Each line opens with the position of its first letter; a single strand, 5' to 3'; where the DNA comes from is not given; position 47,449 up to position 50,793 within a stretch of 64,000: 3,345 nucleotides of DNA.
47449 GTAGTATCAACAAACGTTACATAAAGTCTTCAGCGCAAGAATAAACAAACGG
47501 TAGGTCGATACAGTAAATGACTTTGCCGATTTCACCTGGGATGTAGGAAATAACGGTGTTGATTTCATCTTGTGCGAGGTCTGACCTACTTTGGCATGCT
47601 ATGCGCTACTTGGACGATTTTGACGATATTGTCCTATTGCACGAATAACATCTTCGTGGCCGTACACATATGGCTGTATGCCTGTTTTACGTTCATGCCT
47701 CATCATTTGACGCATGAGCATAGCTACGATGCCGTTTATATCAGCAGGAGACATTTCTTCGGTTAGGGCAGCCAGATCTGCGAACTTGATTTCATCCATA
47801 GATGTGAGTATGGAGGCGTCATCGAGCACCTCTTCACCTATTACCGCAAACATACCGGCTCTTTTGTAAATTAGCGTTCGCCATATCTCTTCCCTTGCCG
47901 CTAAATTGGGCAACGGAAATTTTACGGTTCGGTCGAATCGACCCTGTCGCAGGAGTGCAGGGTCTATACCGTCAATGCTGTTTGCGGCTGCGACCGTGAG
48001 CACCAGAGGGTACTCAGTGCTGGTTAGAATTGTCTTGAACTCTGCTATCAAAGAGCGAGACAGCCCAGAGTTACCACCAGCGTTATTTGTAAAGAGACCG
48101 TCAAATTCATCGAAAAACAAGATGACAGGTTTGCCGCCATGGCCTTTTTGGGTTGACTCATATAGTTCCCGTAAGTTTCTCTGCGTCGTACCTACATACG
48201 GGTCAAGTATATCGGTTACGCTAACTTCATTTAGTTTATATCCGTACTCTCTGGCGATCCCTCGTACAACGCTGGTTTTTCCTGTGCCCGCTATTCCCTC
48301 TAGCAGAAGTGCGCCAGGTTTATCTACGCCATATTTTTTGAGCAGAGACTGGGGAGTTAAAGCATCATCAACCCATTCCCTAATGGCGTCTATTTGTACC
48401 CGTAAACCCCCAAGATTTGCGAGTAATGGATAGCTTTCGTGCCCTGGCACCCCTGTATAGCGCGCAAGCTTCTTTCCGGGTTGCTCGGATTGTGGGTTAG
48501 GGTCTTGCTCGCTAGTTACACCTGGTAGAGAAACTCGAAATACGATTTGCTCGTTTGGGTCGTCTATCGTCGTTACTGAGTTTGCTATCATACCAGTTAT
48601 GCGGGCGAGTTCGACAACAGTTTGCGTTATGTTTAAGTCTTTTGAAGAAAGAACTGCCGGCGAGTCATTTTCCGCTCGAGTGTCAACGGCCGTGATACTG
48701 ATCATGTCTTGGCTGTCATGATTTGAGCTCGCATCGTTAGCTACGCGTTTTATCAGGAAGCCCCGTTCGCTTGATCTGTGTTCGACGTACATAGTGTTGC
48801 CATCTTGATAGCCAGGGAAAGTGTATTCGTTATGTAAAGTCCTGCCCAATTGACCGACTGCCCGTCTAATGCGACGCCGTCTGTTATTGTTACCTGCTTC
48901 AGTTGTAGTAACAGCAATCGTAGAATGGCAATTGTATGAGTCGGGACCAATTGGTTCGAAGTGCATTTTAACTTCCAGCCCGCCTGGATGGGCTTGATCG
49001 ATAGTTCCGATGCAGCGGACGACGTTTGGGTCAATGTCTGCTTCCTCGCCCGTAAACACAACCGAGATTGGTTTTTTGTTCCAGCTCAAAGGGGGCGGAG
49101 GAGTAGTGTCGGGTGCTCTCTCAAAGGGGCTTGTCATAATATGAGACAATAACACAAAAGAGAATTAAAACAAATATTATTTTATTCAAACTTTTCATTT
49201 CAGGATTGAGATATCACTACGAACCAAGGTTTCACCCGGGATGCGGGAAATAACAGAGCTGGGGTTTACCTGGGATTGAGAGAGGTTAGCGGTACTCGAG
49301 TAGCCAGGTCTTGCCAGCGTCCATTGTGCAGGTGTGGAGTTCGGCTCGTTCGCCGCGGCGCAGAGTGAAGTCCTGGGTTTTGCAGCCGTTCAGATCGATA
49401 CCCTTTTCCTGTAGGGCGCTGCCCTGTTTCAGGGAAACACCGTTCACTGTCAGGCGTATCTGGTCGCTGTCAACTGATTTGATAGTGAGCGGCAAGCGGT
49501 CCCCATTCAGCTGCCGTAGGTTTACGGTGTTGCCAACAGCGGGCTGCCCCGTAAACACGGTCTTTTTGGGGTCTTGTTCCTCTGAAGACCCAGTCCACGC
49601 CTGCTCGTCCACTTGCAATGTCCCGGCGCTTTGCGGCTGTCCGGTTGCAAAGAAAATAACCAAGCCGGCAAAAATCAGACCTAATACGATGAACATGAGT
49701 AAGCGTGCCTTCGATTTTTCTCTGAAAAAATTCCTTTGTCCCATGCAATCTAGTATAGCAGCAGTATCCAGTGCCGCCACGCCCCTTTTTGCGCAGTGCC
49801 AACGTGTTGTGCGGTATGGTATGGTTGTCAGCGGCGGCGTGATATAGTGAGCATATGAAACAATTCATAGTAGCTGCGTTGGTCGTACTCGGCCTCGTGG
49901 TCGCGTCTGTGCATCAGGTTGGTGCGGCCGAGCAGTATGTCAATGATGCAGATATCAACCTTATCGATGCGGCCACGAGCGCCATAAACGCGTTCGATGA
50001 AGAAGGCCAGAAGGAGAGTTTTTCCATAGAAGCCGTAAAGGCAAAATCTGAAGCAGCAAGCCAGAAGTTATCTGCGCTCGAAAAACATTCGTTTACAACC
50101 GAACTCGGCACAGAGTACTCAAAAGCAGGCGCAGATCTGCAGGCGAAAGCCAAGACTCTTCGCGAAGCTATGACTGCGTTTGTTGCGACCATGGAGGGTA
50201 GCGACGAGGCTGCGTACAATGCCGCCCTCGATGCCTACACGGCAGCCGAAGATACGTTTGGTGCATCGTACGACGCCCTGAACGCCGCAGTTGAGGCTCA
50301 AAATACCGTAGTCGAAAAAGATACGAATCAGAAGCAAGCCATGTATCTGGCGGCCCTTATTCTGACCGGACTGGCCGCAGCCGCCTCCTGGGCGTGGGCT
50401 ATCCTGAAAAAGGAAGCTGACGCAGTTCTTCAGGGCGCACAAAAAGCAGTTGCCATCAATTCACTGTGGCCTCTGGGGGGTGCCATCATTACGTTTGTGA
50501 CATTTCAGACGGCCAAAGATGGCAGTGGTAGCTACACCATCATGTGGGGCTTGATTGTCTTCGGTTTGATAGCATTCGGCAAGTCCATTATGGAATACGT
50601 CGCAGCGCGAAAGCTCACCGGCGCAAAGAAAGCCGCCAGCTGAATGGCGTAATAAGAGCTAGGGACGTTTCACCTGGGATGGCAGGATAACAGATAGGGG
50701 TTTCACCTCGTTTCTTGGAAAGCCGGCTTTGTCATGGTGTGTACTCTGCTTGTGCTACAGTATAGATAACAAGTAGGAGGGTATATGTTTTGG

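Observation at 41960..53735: About 12 kb accessory island splits the dnaK-dnaJ pair and carries conflict-system-like genes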

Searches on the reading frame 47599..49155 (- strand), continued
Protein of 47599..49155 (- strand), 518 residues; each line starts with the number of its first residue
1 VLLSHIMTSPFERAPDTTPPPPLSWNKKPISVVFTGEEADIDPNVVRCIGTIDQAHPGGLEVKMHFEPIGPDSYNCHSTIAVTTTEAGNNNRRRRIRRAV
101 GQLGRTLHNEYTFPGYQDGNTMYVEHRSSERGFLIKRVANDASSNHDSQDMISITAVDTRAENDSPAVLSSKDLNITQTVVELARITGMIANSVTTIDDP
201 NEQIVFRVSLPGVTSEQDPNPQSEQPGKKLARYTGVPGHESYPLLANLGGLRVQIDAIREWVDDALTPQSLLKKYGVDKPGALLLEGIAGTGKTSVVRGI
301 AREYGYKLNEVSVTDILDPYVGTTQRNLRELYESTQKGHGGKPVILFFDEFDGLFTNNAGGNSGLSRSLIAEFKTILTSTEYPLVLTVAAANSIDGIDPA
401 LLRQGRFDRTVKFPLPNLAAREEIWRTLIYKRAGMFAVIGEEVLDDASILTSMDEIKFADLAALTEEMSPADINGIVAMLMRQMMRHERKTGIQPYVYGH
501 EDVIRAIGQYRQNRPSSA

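Call 82: predict_structure(alignment_id=A3)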
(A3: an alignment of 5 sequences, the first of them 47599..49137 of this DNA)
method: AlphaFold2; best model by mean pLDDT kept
length: 512 residues; sequences in the alignment: 5
mean_pLDDT: 73.8   pTM: 0.50
mean pLDDT of the five models: 73.8, 71.6, 71.2, 70.1, 67.4
residues with pLDDT >= 90: 51; 70-90: 308; 50-70: 88; < 50: 65
segments of 3 or more residues with pLDDT < 50: 1-11, 80-82, 135-142, 193-195, 208-232, 435-441, 510-512
pLDDT, mean of each block of 10 residues (from residue 1): 33 67 78 60 71 78 81 74 60 73 75 77 84 52 76 66 83 89 82 61 63 29 29 69 88 89 82 87 87 87 75 69 84 77 77 57 82 85 86 82 89 89 79 52 60 89 88 86 76 87 76 34
secondary structure, 60 per line:
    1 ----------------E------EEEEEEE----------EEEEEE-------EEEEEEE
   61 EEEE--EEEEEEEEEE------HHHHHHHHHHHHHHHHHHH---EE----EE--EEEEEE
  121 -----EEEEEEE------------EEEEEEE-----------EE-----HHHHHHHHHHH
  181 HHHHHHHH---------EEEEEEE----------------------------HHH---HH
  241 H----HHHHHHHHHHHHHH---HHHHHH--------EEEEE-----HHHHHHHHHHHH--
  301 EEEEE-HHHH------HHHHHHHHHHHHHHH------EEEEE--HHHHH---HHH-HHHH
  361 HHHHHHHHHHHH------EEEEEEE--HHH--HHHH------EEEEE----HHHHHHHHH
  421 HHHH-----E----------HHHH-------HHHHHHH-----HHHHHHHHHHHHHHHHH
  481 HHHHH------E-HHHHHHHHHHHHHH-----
elements in order: E24-30 E41-46 E54-64 E67-76 H83-101 E115-120 E126-132 E145-151 H170-188 E198-204 H246-259 H263-268 E277-281 H287-298 E301-305 H307-310 H317-331 E338-342 H345-349 H357-372 E379-385 H393-396 E403-407 H412-424 H441-444 H452-458 H464-485 H494-507

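Call 84: fold_search(model_id=the predicted structure, library=pdb)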
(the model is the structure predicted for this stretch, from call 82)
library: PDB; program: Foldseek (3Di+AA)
matches with E <= 10: 1771; with E <= 0.001: 1473
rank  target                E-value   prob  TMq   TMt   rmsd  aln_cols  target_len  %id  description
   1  9pf1_C                1.4e-17  1.00  0.45  0.59  16.3       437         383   20  Nub1/Fat10-processing human 26S proteasome with Rpt4 at top of spiral staircase (AAA+ motor locally refined) (released 2025-11-19)
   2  8usc_F                4.6e-17  1.00  0.45  0.62  16.6       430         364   17  Nub1/Fat10-processing human 26S proteasome (released 2024-11-06)
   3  7z11_A                5.1e-17  1.00  0.45  0.32   3.7       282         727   25  Structure of substrate bound DRG1 (AFG2) (released 2022-09-21)
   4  7px9_A                5.7e-17  1.00  0.42  0.46  17.0       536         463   17  Substrate-engaged mycobacterial Proteasome-associated ATPase - focused 3D refinement (state A) (released 2022-01-19)
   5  7rlf_A                6.4e-17  1.00  0.43  0.31  19.8       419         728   19  Cryo-EM structure of human p97-E470D mutant bound to ATPgS. (released 2021-09-22)
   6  9e8n_F                6.8e-17  1.00  0.44  0.59  21.4       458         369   16  Nub1/Fat10-processing human 26S proteasome bound to Txnl1 with Rpt3 at top of spiral staircase (locally refined on the (released 2024-12-04)
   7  5mp9_H                6.8e-17  1.00  0.43  0.55  17.7       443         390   19  26S proteasome in presence of ATP (s1) (released 2017-03-08)
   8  7lmz_F                8.1e-17  1.00  0.41  0.31   4.2       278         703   25  Cryo-EM structure of human p97 in complex with Npl4/Ufd1 and Ub6 (Class 1) (released 2021-09-15)
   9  9e8n_A                9.5e-17  1.00  0.44  0.55  15.4       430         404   18  Nub1/Fat10-processing human 26S proteasome bound to Txnl1 with Rpt3 at top of spiral staircase (locally refined on the (released 2024-12-04)
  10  9e8l_A                1.1e-16  1.00  0.43  0.53   3.7       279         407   24  Nub1/Fat10-processing human 26S proteasome bound to Txnl1 with Rpt4 at top of spiral staircase (released 2024-12-04)
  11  8ub4_E                1.1e-16  1.00  0.43  0.43   3.8       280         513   26  Cdc48-Shp1 unfolding native substrate, consensus structure (released 2024-11-06)
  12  7rlg_A                1.1e-16  1.00  0.43  0.30  19.7       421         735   18  Cryo-EM structure of human p97-D592N mutant bound to ADP. (released 2021-09-22)
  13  7px9_C                1.1e-16  1.00  0.45  0.50  17.1       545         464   15  Substrate-engaged mycobacterial Proteasome-associated ATPase - focused 3D refinement (state A) (released 2022-01-19)
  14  7ln6_F                1.1e-16  1.00  0.43  0.31  20.8       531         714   18  Cryo-EM structure of human p97 in complex with Npl4/Ufd1 and polyubiquitinated Ub-Eos (CHAPSO, Class 2, Open State) (released 2021-09-15)
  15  3hu2_A                1.3e-16  1.00  0.42  0.47  20.9       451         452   20  Structure of p97 N-D1 R86A mutant in complex with ATPgS (released 2010-06-16)
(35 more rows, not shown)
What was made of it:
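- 47599..49137 (-): Classical-clade AAA+ ATPase of 512 aa, with an unassigned 235-aa N-domain. AF2 model matches Rpt, Mpa and p97 (E ~1e-17, call 84).
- On Classical AAA+ ATPase: Foldseek finds Rpt, Mpa and p97 at E ~1e-17 (call 84).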

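Call 110: find_encoding_contigs(protein=P0003, flank=5000, max_places=4)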
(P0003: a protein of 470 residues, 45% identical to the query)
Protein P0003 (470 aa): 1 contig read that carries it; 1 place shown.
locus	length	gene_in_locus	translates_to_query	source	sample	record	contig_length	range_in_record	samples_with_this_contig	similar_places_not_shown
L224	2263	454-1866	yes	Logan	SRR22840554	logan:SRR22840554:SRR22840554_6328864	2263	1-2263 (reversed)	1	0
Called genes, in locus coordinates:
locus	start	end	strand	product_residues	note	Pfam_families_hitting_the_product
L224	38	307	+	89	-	PF12674:Zn_ribbon_2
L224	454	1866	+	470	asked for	PF00004:AAA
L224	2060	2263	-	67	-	?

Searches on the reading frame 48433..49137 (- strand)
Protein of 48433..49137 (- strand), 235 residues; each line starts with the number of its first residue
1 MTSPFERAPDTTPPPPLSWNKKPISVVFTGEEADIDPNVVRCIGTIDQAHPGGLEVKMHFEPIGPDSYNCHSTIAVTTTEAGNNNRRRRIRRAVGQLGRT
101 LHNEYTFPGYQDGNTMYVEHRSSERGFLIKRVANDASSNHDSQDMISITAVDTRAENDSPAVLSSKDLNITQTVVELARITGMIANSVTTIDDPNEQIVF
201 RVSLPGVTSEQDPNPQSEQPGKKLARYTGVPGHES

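Call 94: predict_structure(alignment_id=A5)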
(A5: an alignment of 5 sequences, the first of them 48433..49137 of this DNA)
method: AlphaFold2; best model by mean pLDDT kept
length: 235 residues; sequences in the alignment: 5
mean_pLDDT: 76.2   pTM: 0.76
mean pLDDT of the five models: 76.2, 75.1, 74.4, 74.1, 73.8
residues with pLDDT >= 90: 80; 70-90: 87; 50-70: 28; < 50: 40
segments of 3 or more residues with pLDDT < 50: 1-9, 138-141, 211-235
pLDDT, mean of each block of 10 residues (from residue 1): 40 84 91 84 84 87 92 80 70 87 85 84 91 60 81 74 90 95 90 77 83 35 31 33
secondary structure, 60 per line:
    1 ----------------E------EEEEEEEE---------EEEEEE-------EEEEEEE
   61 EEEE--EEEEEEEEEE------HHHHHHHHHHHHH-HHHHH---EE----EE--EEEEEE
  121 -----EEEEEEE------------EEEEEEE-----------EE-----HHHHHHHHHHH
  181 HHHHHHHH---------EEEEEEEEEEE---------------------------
elements in order: E24-31 E41-46 E54-64 E67-76 H83-95 H97-101 E115-120 E126-132 E145-151 H170-188 E198-208

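Call 96: fold_search(model_id=the predicted structure, library=pdb)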
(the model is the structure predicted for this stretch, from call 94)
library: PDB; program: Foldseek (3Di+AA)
matches with E <= 10: 806; with E <= 0.001: 0
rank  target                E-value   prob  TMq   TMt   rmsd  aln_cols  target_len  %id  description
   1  2hzq                  1.5e-02  0.16  0.15  0.19  17.8       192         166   12  Crystal structure of human apolipoprotein D (ApoD) in complex with progesterone (released 2007-08-14)
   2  3v8j                  2.0e-02  0.80  0.30  0.25   7.1       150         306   14  Crystal structure of Staphylococcus aureus biotin protein ligase (released 2012-12-26)
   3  2mvb_MODEL_1_A        2.3e-02  0.30  0.21  0.25  11.3       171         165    7  NMR structure of the protein NP_344732.1 from Streptococcus pneumoniae TIGR4 (released 2014-11-05)
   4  9drk_B                4.4e-02  0.41  0.27  0.24  11.5       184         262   12  Crystal structure of Mycobacterium tuberculosis biotin protein ligase in complex with Bio-1 (released 2025-04-09)
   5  7q4y_B                4.7e-02  0.14  0.15  0.17  13.0       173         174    9  human Gid4 bound to a Gly/N-peptide (released 2022-03-09)
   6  7o3k                  4.7e-02  0.04  0.11  0.13  16.9       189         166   10  Structure of a monomeric variant (L135E) of Sandercyanin fluorescent protein bound to biliverdin IX-alpha (released 2022-04-13)
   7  4imn                  5.3e-02  0.10  0.13  0.18  18.9       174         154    7  Crystal structure of wild type human Lipocalin PGDS bound with PEG MME 2000 (released 2013-03-20)
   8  3rkx                  6.0e-02  0.47  0.26  0.21   7.3       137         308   14  Structural characterisation of staphylococcus aureus biotin protein ligase (released 2012-04-18)
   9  2deq_A                6.3e-02  0.60  0.27  0.27   6.6       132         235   11  Crystal Structure Of Biotin Protein Ligase From Pyrococcus Horikoshii OT3 in complex with Biotinyl-5'-AMP, K111G mutat (released 2006-08-16)
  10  5b0u_B                6.3e-02  0.09  0.14  0.18  15.4       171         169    9  Crystal structure of the mutated 19 kDa protein of Oplophorus luciferase (nanoKAZ) (released 2016-01-13)
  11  3k90_C                7.1e-02  0.10  0.15  0.18  12.4       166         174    9  The Abscisic acid receptor PYR1 in complex with Abscisic Acid (released 2009-11-10)
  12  3l6t_A                7.6e-02  0.44  0.27  0.27   8.6       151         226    9  Crystal Structure of an N-terminal Mutant of the Plasmid pCU1 TraI Relaxase Domain (released 2010-05-19)
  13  2wwp_A                7.6e-02  0.11  0.13  0.18  16.2       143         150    8  Crystal structure of the human lipocalin-type prostaglandin D synthase (released 2010-01-12)
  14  5ygv_A                8.0e-02  0.23  0.20  0.26  12.0       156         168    9  Crystal structure of the abscisic acid receptor PYR1 in complex with an antagonist (released 2018-04-18)
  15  2dxu_A                8.5e-02  0.54  0.27  0.27   6.8       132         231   12  Crystal Structure Of Biotin Protein Ligase From Pyrococcus Horikoshii Complexed with Biotinyl-5'-AMP, Mutation R48A (released 2007-03-01)
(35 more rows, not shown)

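Call 98: fold_search(model_id=the predicted structure, library=viral)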
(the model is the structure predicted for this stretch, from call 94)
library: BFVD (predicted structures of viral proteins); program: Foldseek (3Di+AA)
matches with E <= 10: 794; with E <= 0.001: 0
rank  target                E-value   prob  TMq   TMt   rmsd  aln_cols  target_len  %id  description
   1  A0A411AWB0            5.4e-03  0.54  0.16  0.15  16.3       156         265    8  HNH endonuclease [Pantoea phage vB_PagM_LIET2]
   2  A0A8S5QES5            6.9e-03  0.16  0.12  0.07  16.7       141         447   12  Uncharacterized protein [Myoviridae sp. ctn8H20]
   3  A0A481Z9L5            2.9e-02  0.63  0.31  0.33  11.4       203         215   10  START domain protein [Pithovirus LCPAC304]
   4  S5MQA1                3.4e-02  0.28  0.18  0.22  17.1       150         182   13  Uncharacterized protein [Hemileuca sp. nucleopolyhedrovirus]
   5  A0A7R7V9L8            3.4e-02  0.21  0.15  0.13  11.4       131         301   11  (no name in the UniProt tables at hand)
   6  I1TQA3                3.9e-02  0.12  0.16  0.17  18.5       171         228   10  (no name in the UniProt tables at hand)
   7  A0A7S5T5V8            4.6e-02  0.12  0.12  0.05  23.6       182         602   10  (no name in the UniProt tables at hand)
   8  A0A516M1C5            5.2e-02  0.28  0.20  0.27  16.9       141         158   12  (no name in the UniProt tables at hand)
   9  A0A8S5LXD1            5.6e-02  0.77  0.27  0.51   5.9       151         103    9  Uncharacterized protein [Myoviridae sp. ctZgq1]
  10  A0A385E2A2            5.9e-02  0.20  0.16  0.26  16.7       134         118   13  (no name in the UniProt tables at hand)
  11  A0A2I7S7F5            6.6e-02  0.13  0.19  0.15  23.3       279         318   12  (no name in the UniProt tables at hand)
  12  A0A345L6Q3            7.5e-02  0.10  0.16  0.22  16.7       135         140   10  Uncharacterized protein [Serratia phage Scapp]
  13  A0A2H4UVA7            7.9e-02  0.25  0.25  0.26  13.7       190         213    6  Zinc finger domain-containing protein [Bodo saltans virus]
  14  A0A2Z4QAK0            7.9e-02  0.25  0.19  0.21  10.2       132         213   14  (no name in the UniProt tables at hand)
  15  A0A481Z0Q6            1.0e-01  0.90  0.31  0.16   4.6       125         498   12  Serine/threonine protein kinase [Mimivirus LCMiAC01]
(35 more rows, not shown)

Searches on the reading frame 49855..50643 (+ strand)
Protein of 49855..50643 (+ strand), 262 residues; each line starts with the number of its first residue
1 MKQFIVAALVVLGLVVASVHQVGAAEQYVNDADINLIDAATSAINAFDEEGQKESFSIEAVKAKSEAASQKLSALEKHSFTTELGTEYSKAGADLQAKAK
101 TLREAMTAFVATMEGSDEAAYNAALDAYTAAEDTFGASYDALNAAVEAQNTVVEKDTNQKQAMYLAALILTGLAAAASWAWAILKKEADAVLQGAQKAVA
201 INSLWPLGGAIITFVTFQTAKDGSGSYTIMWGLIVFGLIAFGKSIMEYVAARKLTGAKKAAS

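Call 3: search_protein_families(library=pfam, proteins=[window:49855-50643:+], max_evalue=0.01)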
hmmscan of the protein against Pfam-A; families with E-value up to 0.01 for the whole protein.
window:49855-50643:+ (262 aa): 0 families

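Call 11: search_protein_families(library=padloc, proteins=[window:49855-50643:+], max_evalue=0.01)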
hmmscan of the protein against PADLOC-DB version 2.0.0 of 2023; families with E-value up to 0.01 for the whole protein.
window:49855-50643:+ (262 aa): 1 family
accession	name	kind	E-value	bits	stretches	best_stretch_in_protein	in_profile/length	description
PDLC04894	PDC-S06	-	0.0043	13.6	1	47-162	289-408/740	-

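Call 12: search_protein_families(library=ncbifam, proteins=[window:49855-50643:+], max_evalue=0.01)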
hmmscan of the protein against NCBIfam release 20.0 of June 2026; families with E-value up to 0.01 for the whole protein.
window:49855-50643:+ (262 aa): 0 families

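Call 13: search_protein_families(library=phrogs, proteins=[window:49855-50643:+], max_evalue=0.01)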
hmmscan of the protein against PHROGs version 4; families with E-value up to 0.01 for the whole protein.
window:49855-50643:+ (262 aa): 0 families
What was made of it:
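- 49286..50643 (.): i8 (49286-49780, minus strand, 1 TM) and i9 (49855-50643, plus strand, signal/anchor plus 2 TM), divergent small envelope proteins. No family hits (calls 3, 11-13).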
